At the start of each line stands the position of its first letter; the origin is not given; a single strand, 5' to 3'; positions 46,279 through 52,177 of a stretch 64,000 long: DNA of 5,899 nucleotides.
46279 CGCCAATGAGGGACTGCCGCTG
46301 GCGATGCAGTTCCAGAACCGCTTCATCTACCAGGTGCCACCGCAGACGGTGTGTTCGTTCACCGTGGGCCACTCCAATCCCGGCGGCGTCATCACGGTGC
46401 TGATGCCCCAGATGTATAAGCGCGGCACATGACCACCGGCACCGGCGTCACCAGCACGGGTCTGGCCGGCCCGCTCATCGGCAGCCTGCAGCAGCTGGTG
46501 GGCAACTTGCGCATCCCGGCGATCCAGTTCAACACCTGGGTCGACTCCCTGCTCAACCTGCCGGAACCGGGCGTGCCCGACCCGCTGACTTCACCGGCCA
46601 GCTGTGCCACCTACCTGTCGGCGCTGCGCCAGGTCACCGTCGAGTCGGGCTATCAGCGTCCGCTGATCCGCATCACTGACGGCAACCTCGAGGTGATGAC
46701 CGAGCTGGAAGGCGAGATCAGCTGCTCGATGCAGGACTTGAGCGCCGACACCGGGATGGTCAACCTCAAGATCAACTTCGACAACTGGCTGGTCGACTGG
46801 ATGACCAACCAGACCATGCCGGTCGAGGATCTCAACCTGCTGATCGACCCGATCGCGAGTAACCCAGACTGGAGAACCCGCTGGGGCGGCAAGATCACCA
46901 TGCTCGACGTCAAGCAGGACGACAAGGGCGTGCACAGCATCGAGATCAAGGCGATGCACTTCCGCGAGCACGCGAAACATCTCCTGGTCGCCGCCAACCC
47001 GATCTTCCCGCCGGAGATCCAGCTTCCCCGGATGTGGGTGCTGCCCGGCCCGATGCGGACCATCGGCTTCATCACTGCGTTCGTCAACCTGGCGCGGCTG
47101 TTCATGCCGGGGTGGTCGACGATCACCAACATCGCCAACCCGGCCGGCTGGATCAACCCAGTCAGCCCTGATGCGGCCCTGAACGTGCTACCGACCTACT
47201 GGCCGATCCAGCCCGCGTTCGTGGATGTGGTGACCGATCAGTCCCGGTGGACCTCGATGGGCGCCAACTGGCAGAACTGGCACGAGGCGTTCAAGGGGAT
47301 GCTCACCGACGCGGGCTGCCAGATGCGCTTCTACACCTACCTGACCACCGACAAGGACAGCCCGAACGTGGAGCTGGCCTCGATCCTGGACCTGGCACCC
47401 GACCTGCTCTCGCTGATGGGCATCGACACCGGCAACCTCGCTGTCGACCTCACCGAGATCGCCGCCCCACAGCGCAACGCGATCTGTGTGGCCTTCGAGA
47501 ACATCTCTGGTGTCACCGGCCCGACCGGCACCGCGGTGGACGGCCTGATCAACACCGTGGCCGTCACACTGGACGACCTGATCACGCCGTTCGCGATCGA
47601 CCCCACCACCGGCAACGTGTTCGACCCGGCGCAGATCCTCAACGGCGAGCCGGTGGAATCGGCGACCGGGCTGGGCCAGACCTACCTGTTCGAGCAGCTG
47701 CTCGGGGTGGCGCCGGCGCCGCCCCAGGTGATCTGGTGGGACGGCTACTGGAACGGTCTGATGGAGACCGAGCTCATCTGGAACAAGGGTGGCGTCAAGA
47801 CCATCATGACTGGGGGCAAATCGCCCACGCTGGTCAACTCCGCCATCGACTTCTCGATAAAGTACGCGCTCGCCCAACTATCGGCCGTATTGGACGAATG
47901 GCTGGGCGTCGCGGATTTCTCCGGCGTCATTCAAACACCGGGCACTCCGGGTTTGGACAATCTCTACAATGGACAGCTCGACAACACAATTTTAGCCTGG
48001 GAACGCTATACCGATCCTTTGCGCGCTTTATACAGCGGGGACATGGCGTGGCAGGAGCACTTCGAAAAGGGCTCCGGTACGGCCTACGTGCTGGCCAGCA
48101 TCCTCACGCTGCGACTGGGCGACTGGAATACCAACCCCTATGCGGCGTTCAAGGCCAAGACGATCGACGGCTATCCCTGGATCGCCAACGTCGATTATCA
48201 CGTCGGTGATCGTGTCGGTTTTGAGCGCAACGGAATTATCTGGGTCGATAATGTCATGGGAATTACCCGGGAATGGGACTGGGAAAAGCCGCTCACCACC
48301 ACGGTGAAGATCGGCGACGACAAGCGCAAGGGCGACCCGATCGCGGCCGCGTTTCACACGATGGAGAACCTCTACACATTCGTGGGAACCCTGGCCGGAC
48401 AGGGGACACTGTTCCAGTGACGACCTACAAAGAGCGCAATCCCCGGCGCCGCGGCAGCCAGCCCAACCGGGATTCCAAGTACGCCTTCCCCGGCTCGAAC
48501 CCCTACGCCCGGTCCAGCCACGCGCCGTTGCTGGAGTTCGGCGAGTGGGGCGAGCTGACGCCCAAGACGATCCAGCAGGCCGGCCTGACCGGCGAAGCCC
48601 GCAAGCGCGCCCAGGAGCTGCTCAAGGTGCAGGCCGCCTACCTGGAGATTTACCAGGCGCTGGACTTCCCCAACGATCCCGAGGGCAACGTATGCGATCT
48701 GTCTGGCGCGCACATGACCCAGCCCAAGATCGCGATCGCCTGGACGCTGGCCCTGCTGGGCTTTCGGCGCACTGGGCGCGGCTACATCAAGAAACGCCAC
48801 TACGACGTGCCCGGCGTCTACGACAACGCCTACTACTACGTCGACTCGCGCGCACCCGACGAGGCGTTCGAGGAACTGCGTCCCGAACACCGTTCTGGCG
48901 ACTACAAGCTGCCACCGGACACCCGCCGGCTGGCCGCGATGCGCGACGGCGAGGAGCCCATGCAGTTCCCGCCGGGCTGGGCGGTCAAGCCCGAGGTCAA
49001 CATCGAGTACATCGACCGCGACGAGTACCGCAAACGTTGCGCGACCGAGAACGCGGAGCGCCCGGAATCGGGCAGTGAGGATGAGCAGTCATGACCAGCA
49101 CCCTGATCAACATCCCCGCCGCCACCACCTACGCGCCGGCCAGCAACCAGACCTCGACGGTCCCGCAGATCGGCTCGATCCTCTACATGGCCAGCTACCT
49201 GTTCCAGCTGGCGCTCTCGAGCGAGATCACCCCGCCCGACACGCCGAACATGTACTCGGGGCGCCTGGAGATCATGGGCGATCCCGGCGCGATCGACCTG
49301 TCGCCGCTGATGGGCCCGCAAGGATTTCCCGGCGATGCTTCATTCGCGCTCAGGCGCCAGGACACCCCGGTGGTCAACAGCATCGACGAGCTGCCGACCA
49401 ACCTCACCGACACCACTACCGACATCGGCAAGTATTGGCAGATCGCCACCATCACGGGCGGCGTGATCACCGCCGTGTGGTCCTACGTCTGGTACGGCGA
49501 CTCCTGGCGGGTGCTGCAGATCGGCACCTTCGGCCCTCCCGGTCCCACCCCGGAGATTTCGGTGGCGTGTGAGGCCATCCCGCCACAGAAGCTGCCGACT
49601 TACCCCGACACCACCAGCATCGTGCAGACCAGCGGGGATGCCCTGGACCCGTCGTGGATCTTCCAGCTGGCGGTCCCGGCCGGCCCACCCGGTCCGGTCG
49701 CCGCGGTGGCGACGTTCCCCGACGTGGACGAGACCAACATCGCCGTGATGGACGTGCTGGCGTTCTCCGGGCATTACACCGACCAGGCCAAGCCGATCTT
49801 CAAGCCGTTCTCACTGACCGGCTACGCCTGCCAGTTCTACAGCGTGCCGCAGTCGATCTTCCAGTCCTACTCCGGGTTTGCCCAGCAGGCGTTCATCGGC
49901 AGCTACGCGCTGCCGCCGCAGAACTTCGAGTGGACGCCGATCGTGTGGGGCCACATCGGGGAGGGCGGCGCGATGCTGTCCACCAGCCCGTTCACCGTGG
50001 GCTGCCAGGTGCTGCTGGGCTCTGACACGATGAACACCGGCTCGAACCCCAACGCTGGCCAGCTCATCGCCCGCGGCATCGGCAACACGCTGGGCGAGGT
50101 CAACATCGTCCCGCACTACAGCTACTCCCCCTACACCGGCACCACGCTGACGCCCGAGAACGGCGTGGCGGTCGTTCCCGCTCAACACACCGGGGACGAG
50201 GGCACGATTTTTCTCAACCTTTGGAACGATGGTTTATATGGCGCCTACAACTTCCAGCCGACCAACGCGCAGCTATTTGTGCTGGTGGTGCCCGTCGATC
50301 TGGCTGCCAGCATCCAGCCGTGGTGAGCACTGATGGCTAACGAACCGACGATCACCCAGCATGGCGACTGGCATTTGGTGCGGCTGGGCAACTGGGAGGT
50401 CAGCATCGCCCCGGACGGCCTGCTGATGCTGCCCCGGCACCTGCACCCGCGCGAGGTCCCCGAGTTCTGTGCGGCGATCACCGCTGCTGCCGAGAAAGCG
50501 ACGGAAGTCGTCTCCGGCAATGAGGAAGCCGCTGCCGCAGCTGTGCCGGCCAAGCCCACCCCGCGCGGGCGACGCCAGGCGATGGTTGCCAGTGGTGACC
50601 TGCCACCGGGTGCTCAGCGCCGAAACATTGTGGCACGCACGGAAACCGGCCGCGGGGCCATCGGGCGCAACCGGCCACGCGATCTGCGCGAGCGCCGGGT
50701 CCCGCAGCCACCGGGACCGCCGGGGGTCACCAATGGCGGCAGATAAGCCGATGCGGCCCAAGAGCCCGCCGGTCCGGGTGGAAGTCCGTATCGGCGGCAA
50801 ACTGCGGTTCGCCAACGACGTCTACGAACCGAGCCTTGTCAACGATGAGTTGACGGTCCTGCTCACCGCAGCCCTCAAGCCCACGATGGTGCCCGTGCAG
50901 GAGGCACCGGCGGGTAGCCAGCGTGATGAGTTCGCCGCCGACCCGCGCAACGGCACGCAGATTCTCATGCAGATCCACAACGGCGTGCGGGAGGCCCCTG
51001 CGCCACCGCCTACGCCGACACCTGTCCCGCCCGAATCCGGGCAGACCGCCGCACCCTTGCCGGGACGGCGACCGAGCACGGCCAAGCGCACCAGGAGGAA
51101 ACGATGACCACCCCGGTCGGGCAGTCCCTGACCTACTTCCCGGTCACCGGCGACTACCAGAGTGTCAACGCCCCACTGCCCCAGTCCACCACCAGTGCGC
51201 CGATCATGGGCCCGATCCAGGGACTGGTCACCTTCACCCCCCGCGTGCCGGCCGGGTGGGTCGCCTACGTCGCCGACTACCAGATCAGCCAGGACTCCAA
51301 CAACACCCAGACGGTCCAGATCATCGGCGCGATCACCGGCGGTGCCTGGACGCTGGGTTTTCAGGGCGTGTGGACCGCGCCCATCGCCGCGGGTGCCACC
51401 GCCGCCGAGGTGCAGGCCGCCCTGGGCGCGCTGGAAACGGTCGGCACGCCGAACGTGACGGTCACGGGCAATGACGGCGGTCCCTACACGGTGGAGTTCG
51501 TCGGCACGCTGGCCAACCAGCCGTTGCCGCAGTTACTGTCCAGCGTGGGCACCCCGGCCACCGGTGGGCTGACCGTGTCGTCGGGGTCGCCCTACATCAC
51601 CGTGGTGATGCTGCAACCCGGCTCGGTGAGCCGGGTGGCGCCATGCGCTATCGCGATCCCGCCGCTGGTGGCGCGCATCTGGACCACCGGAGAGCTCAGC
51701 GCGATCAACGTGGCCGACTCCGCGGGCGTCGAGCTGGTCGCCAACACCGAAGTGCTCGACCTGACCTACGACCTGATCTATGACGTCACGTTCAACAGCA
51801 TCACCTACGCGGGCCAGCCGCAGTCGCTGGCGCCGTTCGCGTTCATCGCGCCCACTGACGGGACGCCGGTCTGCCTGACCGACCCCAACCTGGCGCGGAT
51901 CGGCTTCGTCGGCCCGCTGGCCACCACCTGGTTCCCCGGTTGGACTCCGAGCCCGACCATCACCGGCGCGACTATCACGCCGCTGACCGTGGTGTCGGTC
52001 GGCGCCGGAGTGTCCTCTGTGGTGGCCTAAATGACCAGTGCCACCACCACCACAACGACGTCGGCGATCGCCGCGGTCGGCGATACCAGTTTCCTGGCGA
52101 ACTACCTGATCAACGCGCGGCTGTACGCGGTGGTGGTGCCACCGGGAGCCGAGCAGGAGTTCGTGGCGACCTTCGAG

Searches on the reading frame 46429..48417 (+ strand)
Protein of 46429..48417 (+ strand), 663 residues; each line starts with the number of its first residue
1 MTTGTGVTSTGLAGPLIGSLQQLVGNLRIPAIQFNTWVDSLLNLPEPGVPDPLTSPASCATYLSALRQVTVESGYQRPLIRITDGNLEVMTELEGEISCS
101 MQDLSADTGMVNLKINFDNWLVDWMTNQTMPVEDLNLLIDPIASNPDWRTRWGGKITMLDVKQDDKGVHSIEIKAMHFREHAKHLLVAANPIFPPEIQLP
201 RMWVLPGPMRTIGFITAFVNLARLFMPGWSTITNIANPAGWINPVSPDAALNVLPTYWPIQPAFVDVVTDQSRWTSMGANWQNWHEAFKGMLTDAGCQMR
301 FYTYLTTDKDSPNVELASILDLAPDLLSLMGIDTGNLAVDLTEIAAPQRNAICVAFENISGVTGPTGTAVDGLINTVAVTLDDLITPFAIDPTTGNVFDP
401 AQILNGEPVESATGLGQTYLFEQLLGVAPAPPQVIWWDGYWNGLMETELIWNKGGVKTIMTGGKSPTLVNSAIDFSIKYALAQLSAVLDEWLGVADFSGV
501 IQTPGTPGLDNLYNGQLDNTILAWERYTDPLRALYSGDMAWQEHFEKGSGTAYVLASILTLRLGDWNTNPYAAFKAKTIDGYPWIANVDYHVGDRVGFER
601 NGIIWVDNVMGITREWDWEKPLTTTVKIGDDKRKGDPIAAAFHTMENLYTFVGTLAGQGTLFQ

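Call 17: search_protein_families(library=phrogs, proteins=[window:46429-48417:+], max_evalue=0.00001)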
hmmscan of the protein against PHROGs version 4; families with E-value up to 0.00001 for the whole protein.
window:46429-48417:+ (663 aa): 2 families
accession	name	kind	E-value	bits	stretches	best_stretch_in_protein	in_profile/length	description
phrog_110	-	tail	3e-139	466.1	1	45-660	28-582/678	minor tail protein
phrog_20962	-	tail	4.9e-32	111.8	1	497-662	12-177/177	minor tail protein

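Call 45: search_dna_similar(query=window:46429-48417:+, collection=phages, mode=protein, max_rows=12)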
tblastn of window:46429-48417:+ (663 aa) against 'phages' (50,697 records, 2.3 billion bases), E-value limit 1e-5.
Records with a match: 2369; places in all: 2369; records where one place covers at least 80% of the query: 1692.
Best place of each record, by identity: <60% 2369.
By first word of the organism name: Mycobacterium 1709; Gordonia 561; Rhodococcus 60; Corynebacterium 22; Nocardia 8; Fromanvirus 4; Mycolicibacterium 2; Tsukamurella 2; Mycobacteroides 1.
By host as written in the record: Mycobacterium smegmatis mc2 155 1148; Gordonia terrae 3612 434; Mycobacterium smegmatis mc#155 231; Mycobacterium smegmatis mc2155 96; Gordonia rubripertincta NRRL B-16540 40; - 39; Rhodococcus erythropolis RIA 643 37; Gordonia terrae CAG3 36; and 116 more.
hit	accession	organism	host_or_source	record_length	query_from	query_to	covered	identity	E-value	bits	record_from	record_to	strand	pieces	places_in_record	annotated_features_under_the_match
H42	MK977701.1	Mycobacterium phage Cracklewink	Mycobacterium smegmatis mc#155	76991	12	662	98%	43.6%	2e-174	557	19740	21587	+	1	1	24: minor tail protein | 23: minor tail protein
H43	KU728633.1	Mycobacterium phage Bipper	Mycobacterium smegmatis mc2 155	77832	12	662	98%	43.6%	2e-174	557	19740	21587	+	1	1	24: minor tail protein | 23: minor tail protein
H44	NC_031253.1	Mycobacterium phage Bipper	Mycobacterium smegmatis mc2 155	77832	12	662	98%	43.6%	2e-174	557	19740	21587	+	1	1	24: minor tail protein | 23: Minor tail protein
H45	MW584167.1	Mycobacterium phage prophiGD43A-5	Mycobacterium abscessus GD43A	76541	32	662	95%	44.6%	5e-177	565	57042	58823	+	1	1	95: minor tail protein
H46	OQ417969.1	Mycobacterium phage prophiT37-1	Mycobacterium abscessus T37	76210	32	662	95%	44.6%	8e-177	564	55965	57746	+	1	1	88: minor tail protein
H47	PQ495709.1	Mycobacterium phage Nadezda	Mycobacterium smegmatis mc(2)155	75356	29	662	96%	43.7%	4e-178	568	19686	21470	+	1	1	minor tail protein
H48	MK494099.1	Mycobacterium phage Typha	Mycobacterium smegmatis mc#155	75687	29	662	96%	43.7%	4e-178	568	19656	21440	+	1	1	24: minor tail protein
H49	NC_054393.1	Mycobacterium phage Typha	Mycobacterium smegmatis mc#155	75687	29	662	96%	43.7%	4e-178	568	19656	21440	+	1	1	24: minor tail protein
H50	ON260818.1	Mycobacterium phage Hilltopfarm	Mycobacterium smegmatis mc#155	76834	29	662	96%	43.7%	4e-178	568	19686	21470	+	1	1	24: minor tail protein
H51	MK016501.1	Mycobacterium phage Nebkiss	Mycobacterium smegmatis mc2 155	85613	44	662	93%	41.8%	1e-145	474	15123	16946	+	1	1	17: minor tail protein | 18: HNH endonuclease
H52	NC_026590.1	Mycobacterium phage Gaia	Mycobacterium smegmatis mc2 155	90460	44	662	93%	41.8%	1e-145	474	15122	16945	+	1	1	16: minor tail protein | 17: homoendonuclease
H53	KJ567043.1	Mycobacterium phage Gaia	Mycobacterium smegmatis mc2 155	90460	44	662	93%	41.8%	1e-145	474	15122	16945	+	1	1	16: minor tail protein | 17: homoendonuclease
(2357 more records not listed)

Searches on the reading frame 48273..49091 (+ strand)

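Call 17: search_protein_families(library=phrogs, proteins=[window:48273-49091:+], max_evalue=0.00001)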
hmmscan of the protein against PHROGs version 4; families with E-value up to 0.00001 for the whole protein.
window:48273-49091:+ (273 aa): 1 family
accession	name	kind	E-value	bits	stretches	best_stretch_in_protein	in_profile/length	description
phrog_1697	-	tail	1.2e-18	68.2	1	107-239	13-152/163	minor tail protein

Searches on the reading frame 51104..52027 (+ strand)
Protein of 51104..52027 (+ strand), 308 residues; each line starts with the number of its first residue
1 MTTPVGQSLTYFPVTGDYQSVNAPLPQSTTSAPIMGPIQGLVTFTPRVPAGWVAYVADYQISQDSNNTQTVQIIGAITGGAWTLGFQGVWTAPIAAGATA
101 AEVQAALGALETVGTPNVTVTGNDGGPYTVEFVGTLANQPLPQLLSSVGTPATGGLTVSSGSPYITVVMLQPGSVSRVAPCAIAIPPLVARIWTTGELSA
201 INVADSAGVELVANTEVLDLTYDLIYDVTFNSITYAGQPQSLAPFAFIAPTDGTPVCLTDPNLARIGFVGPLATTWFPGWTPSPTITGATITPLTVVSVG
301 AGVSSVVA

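Call 8: search_protein_families(library=pfam, proteins=[window:51104-52027:+], max_evalue=0.01)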
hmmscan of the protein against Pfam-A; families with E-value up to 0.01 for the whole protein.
window:51104-52027:+ (308 aa): 0 families

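Call 9: search_protein_families(library=phrogs, proteins=[window:51104-52027:+], max_evalue=0.001)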
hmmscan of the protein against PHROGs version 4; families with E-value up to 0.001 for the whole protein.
window:51104-52027:+ (308 aa): 5 families
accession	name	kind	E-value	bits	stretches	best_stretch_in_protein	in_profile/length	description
phrog_11690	-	tail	7.1e-17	62.8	1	179-254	67-146/175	tail protein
phrog_10909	-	tail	4.8e-11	43.6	1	62-133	198-268/290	major tail protein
phrog_2839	-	tail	2.4e-10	40.5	1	51-137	41-130/581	tail sheath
phrog_5042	-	unknown function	1.2e-08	35.8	1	48-155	93-201/227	-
phrog_1260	-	tail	0.00018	21.9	0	58-96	45-82/320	minor tail protein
